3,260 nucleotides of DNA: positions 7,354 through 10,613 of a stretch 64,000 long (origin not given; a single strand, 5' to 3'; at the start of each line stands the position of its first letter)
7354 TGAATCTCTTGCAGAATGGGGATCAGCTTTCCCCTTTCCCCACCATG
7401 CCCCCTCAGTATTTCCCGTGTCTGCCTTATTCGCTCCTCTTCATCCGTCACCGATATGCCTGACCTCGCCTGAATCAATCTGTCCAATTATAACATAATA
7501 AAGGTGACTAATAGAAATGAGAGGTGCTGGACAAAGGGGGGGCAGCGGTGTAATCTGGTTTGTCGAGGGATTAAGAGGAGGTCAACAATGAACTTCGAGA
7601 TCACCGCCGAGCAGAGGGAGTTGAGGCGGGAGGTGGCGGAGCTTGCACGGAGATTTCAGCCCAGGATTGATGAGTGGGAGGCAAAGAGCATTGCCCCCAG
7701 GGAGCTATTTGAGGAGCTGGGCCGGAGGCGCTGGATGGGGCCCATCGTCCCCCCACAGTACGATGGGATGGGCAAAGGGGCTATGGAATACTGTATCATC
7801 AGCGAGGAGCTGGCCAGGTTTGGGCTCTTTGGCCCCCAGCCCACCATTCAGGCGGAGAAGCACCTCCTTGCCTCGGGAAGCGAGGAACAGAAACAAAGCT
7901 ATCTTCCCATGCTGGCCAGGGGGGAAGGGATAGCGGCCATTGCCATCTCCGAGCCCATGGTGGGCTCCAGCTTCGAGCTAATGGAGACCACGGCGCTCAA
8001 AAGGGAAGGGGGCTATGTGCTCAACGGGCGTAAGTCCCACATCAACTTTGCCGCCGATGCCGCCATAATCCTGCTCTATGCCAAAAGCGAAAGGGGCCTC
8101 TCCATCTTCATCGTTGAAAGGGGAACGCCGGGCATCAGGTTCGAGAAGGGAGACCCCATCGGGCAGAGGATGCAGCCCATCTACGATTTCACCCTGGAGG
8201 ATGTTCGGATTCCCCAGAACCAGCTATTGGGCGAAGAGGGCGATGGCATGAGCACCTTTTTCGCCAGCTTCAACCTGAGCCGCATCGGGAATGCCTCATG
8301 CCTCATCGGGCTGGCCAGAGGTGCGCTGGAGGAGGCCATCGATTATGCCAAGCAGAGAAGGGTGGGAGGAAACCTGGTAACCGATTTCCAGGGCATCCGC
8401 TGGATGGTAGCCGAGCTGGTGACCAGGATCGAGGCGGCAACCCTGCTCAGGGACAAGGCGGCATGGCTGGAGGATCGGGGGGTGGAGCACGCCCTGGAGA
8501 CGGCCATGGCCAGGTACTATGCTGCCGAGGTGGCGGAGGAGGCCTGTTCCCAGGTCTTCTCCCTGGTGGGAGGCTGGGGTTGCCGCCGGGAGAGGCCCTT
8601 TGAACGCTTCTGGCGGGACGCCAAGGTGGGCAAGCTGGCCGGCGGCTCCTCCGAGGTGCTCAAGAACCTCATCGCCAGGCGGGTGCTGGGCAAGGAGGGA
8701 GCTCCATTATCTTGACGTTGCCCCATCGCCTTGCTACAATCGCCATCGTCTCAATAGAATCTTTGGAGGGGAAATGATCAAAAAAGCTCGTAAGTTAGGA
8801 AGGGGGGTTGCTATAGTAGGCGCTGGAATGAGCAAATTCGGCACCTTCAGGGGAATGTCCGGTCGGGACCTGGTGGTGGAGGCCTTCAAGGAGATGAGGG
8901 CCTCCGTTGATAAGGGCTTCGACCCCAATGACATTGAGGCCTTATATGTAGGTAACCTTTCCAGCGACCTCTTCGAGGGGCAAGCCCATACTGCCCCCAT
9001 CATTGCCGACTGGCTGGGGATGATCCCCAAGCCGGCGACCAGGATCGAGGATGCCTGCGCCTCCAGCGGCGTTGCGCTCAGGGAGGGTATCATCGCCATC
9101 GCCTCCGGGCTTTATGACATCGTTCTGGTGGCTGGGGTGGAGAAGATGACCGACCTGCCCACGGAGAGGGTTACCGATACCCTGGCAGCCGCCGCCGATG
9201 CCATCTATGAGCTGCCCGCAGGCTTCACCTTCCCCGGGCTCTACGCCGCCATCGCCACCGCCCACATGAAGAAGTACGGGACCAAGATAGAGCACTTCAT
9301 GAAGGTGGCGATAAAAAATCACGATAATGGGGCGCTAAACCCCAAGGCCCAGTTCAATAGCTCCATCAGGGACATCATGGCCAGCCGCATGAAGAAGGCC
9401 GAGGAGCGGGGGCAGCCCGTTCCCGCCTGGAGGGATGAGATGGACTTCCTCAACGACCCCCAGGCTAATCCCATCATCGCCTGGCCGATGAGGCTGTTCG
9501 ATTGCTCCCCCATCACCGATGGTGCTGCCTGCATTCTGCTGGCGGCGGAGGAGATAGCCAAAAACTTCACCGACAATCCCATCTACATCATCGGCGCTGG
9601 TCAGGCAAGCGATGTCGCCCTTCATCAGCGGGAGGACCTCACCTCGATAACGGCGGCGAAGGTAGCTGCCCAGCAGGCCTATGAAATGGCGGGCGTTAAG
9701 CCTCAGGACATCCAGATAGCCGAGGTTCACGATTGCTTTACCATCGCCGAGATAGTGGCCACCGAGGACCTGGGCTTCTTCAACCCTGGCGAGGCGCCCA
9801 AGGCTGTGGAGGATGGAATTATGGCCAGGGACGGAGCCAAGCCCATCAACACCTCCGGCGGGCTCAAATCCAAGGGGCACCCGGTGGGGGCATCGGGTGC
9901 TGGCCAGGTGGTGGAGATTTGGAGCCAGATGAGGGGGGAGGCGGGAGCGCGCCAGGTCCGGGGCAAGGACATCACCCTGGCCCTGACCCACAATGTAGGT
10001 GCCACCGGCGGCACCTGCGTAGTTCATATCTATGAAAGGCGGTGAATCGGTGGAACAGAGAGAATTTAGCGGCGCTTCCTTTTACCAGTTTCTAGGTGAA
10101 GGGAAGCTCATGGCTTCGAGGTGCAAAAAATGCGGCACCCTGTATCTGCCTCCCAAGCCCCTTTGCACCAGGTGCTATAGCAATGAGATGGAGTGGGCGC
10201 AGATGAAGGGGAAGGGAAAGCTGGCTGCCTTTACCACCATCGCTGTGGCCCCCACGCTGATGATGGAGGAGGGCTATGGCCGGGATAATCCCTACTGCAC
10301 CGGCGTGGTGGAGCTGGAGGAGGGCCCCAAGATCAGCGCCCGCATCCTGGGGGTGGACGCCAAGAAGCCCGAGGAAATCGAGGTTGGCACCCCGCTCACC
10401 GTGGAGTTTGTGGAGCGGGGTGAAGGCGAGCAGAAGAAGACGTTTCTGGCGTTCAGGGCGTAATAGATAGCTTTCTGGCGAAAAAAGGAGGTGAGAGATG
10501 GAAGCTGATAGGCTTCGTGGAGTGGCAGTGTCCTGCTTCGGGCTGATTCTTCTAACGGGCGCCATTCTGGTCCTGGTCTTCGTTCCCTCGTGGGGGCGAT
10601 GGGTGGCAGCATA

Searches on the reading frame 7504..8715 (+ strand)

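Call 10: search_protein_families(library=pfam, proteins=[window:7504-8715:+])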
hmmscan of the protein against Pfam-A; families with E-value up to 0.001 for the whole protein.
window:7504-8715:+ (403 aa): 4 families
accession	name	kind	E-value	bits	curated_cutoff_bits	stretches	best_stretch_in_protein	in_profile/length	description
PF00441.29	Acyl-CoA_dh_1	-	7.1e-39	133.8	22.4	1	246-395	1-150/150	Acyl-CoA dehydrogenase, C-terminal domain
PF02771.21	Acyl-CoA_dh_N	-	6e-23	81.8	22.9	1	34-141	1-113/113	Acyl-CoA dehydrogenase, N-terminal domain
PF08028.16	Acyl-CoA_dh_2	-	1.7e-19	70.9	22.7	1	263-376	3-126/134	Acyl-CoA dehydrogenase, C-terminal domain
PF02770.24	Acyl-CoA_dh_M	-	1.8e-18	66.9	33.3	1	145-234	1-97/97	Acyl-CoA dehydrogenase, middle domain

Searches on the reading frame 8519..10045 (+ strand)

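Call 10: search_protein_families(library=pfam, proteins=[window:8519-10045:+])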
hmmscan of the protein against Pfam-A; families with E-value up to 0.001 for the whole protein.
window:8519-10045:+ (508 aa): 3 families
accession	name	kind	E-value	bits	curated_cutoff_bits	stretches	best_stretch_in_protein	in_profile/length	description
PF22691.2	Thiolase_C_1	-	1.3e-45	155.1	28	1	364-507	5-144/144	Thiolase C-terminal domain-like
PF00108.29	Thiolase_N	-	2.4e-24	86.6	26.4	1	97-345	1-260/260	Thiolase, N-terminal domain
PF02803.24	Thiolase_C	-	3.7e-10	39.9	27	1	379-476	23-102/123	Thiolase, C-terminal domain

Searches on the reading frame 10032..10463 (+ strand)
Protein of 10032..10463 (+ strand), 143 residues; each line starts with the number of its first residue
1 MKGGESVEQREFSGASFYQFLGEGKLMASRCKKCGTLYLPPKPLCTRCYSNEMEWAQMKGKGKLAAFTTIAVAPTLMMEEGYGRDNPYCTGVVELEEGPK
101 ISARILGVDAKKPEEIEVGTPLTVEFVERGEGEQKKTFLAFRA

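Call 10: search_protein_families(library=pfam, proteins=[window:10032-10463:+])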
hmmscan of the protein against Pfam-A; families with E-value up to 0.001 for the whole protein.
window:10032-10463:+ (143 aa): 2 families
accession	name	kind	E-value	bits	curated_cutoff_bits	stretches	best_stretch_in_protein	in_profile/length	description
PF01796.24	OB_ChsH2_C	-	1.9e-15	57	27.1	1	55-127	1-65/65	ChsH2, C-terminal OB-fold domain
PF12172.15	zf-ChsH2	-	8.8e-12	45.1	23.2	1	21-54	4-37/37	ChsH2, rubredoxin-like zinc ribbon domain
